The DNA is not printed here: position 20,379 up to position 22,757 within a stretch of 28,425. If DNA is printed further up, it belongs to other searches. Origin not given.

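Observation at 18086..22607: Nuclease-less helicase pair plus a nearby free Fe-S nuclease: a possible three-piece AddAB/AdnAB resection machine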

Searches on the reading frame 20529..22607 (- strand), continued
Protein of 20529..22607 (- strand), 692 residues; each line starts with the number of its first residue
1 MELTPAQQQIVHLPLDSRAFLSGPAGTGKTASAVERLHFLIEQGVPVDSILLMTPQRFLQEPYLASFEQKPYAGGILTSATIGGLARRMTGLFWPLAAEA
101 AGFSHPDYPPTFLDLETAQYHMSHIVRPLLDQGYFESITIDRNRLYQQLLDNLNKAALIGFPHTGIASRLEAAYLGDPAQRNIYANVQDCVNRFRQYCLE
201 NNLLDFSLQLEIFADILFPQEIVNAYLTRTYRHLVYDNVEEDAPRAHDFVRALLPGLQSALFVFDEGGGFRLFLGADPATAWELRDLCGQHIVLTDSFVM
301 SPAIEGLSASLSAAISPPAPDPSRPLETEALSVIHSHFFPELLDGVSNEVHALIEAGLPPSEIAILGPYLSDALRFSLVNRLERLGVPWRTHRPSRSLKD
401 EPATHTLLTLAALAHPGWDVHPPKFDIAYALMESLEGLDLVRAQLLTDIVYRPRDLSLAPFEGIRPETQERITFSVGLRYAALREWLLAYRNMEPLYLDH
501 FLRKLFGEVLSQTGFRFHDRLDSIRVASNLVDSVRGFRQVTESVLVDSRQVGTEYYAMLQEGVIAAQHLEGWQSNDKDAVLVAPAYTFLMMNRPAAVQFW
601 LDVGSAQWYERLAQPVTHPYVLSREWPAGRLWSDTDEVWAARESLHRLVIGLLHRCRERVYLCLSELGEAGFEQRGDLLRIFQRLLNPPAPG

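Call 35: search_solved_structures(query=A2, max_evalue=10, show_alignments=2)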
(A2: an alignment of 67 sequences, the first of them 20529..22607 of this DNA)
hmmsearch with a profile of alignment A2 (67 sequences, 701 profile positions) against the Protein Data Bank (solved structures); distinct sequences matched with E-value up to 10: 66 (the best 60 are shown).
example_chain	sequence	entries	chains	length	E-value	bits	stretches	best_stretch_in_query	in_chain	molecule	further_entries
3lfu_A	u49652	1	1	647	9.4e-06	27.5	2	4-94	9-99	DNA helicase II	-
2is1_A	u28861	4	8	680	1.2e-05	27.1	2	4-94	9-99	DNA helicase II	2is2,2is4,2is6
2pjr_A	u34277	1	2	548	2.1e-05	26.4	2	187-422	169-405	PROTEIN (HELICASE PCRA)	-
1pjr_A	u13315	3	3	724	4.5e-05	25.3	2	187-422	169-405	PCRA | ATP-DEPENDENT HELICASE PCRA | HELICASE PCRA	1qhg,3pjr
6wvk_H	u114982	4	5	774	5.1e-05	25.1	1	4-67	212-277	DNA helicase IV | DNA helicase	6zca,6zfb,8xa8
4b3g_A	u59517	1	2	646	0.0016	20.1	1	7-48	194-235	DNA-BINDING PROTEIN SMUBP-2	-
4b3f_X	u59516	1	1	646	0.0017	20.1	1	7-48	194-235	DNA-BINDING PROTEIN SMUBP-2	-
1qhh_B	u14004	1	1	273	0.0053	18.4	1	191-396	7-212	PROTEIN (PCRA (SUBUNIT))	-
6ppj_A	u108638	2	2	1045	0.0087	17.7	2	235-500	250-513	ATP-dependent DNA helicase (UvrD/REP)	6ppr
9np6_A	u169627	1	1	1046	0.0087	17.7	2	235-500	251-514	DNA 3'-5' helicase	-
7sjr_A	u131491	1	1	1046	0.0088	17.7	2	235-500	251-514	DNA helicase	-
5gju_A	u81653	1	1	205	0.0093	17.6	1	26-88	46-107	ATP-dependent RNA helicase DeaD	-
9dci_A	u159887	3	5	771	0.025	16.2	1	197-372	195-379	ATP-dependent DNA helicase UvrD1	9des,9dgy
3u44_B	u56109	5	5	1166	0.036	15.7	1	22-93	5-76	ATP-dependent helicase/deoxyribonuclease subunit B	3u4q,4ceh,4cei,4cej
1qhh_A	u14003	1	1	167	0.037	15.6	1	4-93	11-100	PROTEIN (PCRA (SUBUNIT))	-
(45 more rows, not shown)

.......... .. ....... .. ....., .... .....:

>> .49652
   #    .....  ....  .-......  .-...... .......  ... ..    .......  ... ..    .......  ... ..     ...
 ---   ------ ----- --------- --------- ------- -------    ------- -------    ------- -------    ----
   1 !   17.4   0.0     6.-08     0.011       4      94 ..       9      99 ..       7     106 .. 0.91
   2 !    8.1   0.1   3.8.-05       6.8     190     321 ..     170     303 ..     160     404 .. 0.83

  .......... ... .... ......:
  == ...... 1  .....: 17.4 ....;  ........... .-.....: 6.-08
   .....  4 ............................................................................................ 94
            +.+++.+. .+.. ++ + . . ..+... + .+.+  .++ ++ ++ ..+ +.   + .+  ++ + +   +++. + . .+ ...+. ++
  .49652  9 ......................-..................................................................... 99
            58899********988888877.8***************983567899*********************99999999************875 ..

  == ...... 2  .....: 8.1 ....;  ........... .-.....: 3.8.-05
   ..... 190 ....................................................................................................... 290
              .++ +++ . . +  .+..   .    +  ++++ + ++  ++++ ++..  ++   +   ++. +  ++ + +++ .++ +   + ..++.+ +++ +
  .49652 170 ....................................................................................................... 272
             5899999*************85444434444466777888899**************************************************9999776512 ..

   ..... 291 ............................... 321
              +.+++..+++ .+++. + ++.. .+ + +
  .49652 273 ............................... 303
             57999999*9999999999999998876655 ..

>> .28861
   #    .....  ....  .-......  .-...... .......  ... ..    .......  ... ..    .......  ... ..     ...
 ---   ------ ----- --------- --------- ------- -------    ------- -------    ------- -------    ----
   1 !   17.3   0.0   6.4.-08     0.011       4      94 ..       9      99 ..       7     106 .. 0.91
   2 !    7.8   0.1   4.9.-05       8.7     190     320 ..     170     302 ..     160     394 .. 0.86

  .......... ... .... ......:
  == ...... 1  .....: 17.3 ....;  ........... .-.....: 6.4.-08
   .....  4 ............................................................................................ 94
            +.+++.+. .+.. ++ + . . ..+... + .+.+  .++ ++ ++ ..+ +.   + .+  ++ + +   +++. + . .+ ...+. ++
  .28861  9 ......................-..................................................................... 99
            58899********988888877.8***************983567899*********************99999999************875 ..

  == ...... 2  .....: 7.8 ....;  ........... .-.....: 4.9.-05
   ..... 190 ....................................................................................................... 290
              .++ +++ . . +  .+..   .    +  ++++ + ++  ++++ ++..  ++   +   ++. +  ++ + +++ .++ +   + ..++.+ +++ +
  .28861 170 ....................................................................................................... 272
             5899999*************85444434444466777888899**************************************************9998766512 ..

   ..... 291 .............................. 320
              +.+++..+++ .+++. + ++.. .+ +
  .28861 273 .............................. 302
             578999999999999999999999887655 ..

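Call 42: search_protein_families(library=padloc, proteins=[window:20529-22607:-], max_evalue=0.01)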
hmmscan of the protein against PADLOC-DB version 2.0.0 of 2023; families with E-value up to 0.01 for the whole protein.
window:20529-22607:- (692 aa): 5 families
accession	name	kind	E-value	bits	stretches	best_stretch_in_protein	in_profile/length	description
PDLC00144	GajB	-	1.7e-05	21.6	1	204-406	134-341/559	UrvD helicase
PDLC00121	GajB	-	0.0024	14.5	0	185-314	158-285/565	UrvD helicase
PDLC00103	GajB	-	0.0026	14.7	1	291-411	274-397/612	UrvD helicase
PDLC03802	RTasHel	-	0.0052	13.7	1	3-54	6-56/675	DRT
PDLC00106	GajB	-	0.0056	13.2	1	1-38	2-38/577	UrvD helicase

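Call 44: predict_structure(alignment_id=A2)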
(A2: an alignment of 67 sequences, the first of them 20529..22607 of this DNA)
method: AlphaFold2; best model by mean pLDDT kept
length: 692 residues; sequences in the alignment: 67
mean_pLDDT: 90.0   pTM: 0.86
mean pLDDT of the five models: 90.0, 89.6, 88.0, 87.8, 86.9
residues with pLDDT >= 90: 473; 70-90: 186; 50-70: 26; < 50: 7
segments of 3 or more residues with pLDDT < 50: 568-573
pLDDT, mean of each block of 10 residues (from residue 1): 88 96 94 95 94 93 87 85 96 95 93 90 94 92 91 95 94 84 94 97 96 96 95 97 96 96 93 88 96 92 91 75 68 93 97 97 93 86 93 68 92 93 95 94 95 93 90 92 96 93 96 91 85 88 80 88 62 65 90 92 88 86 89 91 91 95 88 86 78 48
secondary structure, 60 per line:
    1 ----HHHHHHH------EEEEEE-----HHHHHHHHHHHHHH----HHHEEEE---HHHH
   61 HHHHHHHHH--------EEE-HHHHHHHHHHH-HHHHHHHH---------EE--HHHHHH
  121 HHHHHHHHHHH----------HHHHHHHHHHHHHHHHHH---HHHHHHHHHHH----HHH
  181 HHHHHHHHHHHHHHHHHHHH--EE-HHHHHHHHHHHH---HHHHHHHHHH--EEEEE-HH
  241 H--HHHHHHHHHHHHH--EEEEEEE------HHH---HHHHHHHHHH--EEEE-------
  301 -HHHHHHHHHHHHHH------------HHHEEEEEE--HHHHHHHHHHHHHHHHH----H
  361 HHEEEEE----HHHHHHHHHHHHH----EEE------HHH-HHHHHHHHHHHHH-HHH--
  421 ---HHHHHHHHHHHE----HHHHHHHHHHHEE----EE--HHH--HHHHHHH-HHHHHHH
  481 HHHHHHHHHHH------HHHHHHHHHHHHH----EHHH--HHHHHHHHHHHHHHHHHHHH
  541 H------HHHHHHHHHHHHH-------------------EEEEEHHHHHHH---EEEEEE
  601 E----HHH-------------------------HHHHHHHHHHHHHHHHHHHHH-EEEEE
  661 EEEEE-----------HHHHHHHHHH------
elements in order (helices of 4 or more, strands of 3 or more residues): H5-11 E18-23 H29-42 E50-53 H57-69 E78-80 H82-92 H94-101 H115-131 H142-159 H163-173 H178-200 H206-217 H221-230 E233-237 H244-256 E259-265 H278-287 E290-293 H302-315 E331-336 H339-355 E363-367 H372-384 E389-391 H402-414 H424-434 H440-450 H466-472 H474-491 H498-510 H521-541 H548-560 E580-584 H585-591 E595-601 H634-654 E656-665 H677-686

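Call 46: fold_search(model_id=the predicted structure, library=pdb)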
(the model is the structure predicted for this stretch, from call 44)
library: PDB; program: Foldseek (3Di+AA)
matches with E <= 10: 869; with E <= 0.001: 96
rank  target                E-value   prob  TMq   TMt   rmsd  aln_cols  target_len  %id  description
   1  2is1_A                3.1e-22  1.00  0.58  0.62  12.2       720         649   15  Crystal structure of UvrD-DNA-SO4 complex (released 2007-01-09)
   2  2is6_B                2.1e-21  1.00  0.56  0.59  12.3       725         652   15  Crystal structure of UvrD-DNA-ADPMgF3 ternary complex (released 2007-01-09)
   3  2is6_A                2.3e-21  1.00  0.56  0.59  12.1       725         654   14  Crystal structure of UvrD-DNA-ADPMgF3 ternary complex (released 2007-01-09)
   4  2is2_A                3.3e-21  1.00  0.57  0.60  12.3       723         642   16  Crystal structure of UvrD-DNA binary complex (released 2007-01-09)
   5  3lfu                  4.5e-21  1.00  0.52  0.56  14.5       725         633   15  Crystal Structure of E. coli UvrD (released 2011-02-02)
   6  2is4_B                7.9e-21  1.00  0.55  0.60  12.9       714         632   15  Crystal structure of UvrD-DNA-ADPNP ternary complex (released 2007-01-09)
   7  2is4_A                1.6e-20  1.00  0.57  0.60  12.4       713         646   16  Crystal structure of UvrD-DNA-ADPNP ternary complex (released 2007-01-09)
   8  2is1_B                2.2e-20  1.00  0.58  0.63  12.4       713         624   15  Crystal structure of UvrD-DNA-SO4 complex (released 2007-01-09)
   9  1pjr                  4.4e-20  1.00  0.54  0.60  14.2       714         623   16  STRUCTURE OF DNA HELICASE (released 1997-12-03)
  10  4c2t_C                4.8e-20  1.00  0.61  0.64  12.1       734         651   16  Crystal structure of full length Deinococcus radiodurans UvrD in complex with DNA (released 2013-10-30)
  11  4c30_F                4.8e-20  1.00  0.58  0.63  11.5       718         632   15  Crystal structure of Deinococcus radiodurans UvrD in complex with DNA, form 2 (released 2013-10-30)
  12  4c2u_A                6.9e-20  1.00  0.58  0.61  12.0       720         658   16  Crystal structure of Deinococcus radiodurans UvrD in complex with DNA, Form 1 (released 2013-10-30)
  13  3pjr_A                9.1e-20  1.00  0.57  0.60  13.0       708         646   16  HELICASE SUBSTRATE COMPLEX (released 1999-04-08)
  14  1uaa_A                1.1e-19  1.00  0.58  0.63  12.6       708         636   15  E. COLI REP HELICASE/DNA COMPLEX (released 1998-07-09)
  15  4c2t_B                2.8e-19  1.00  0.59  0.63  12.2       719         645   17  Crystal structure of full length Deinococcus radiodurans UvrD in complex with DNA (released 2013-10-30)
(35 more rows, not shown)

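Call 58: search_protein_families(library=pfam, proteins=[P0367, P0369, P0387, P0314, P0316], max_evalue=0.001)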
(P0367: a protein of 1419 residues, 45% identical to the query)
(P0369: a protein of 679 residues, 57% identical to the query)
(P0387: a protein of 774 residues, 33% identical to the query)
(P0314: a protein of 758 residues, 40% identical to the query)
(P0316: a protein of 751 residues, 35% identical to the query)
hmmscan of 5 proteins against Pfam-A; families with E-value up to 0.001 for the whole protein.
P0367 (1419 aa): 0 families

P0369 (679 aa): 2 families
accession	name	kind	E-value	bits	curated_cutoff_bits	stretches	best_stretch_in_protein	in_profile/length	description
PF02687.27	FtsX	-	3.2e-13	50.2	25.5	1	288-402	3-114/120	FtsX-like permease C-terminal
PF12704.14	MacB_PCD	-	6.6e-07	30.3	27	1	17-214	1-178/207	MacB-like periplasmic core domain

P0387 (774 aa): 2 families
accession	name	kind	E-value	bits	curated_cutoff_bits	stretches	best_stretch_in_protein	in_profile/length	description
PF00580.27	UvrD-helicase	-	2.6e-09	37.6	23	1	53-293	6-228/271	UvrD/REP helicase N-terminal domain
PF13245.12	AAA_19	-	0.00012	22.7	25.1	1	56-126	5-65/134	AAA domain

P0314 (758 aa): 1 family
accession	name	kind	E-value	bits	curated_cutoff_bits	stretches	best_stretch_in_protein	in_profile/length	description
PF00580.27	UvrD-helicase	-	1.5e-09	38.4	23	1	5-260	2-239/271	UvrD/REP helicase N-terminal domain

P0316 (751 aa): 0 families

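Call 69: find_related_loci(query=A6, collection=metagenome_contigs, flank=6000)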
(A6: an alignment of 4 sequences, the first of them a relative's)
Query A6 (701 aa) in metagenome_contigs; peptide patterns used: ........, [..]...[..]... (x = any residue, [..] = any of these).
194 stretches matched a pattern; 100 encode a relative of the query (tblastn E <= 1e-3); the best 80 are kept; 79 distinct loci.
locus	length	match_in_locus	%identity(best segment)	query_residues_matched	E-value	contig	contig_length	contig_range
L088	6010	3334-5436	99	1-701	0e+0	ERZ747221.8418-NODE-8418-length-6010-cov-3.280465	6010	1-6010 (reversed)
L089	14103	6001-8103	99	1-701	0e+0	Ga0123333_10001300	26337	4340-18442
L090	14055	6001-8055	71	4-686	0e+0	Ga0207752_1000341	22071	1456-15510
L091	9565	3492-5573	62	2-696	0e+0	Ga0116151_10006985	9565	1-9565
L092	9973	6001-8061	59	12-698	0e+0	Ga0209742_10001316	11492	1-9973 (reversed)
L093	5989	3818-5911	63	2-684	0e+0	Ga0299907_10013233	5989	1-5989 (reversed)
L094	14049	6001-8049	63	3-684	0e+0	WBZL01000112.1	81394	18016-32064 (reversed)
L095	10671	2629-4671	62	2-683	0e+0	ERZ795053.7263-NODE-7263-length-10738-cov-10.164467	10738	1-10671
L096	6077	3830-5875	62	2-684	0e+0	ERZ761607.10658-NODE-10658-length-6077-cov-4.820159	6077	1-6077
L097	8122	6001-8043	61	3-684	0e+0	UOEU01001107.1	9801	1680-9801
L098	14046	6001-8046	61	4-686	0e+0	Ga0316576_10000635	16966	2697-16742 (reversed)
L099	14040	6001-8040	60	4-683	0e+0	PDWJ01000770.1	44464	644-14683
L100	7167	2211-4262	62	1-685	0e+0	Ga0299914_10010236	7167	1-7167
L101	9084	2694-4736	60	4-685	0e+0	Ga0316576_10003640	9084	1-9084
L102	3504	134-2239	60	4-685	0e+0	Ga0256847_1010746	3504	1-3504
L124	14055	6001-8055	56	1-685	0e+0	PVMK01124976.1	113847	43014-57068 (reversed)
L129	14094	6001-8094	59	4-696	0e+0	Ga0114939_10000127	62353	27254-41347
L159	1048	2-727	58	446-686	7e-92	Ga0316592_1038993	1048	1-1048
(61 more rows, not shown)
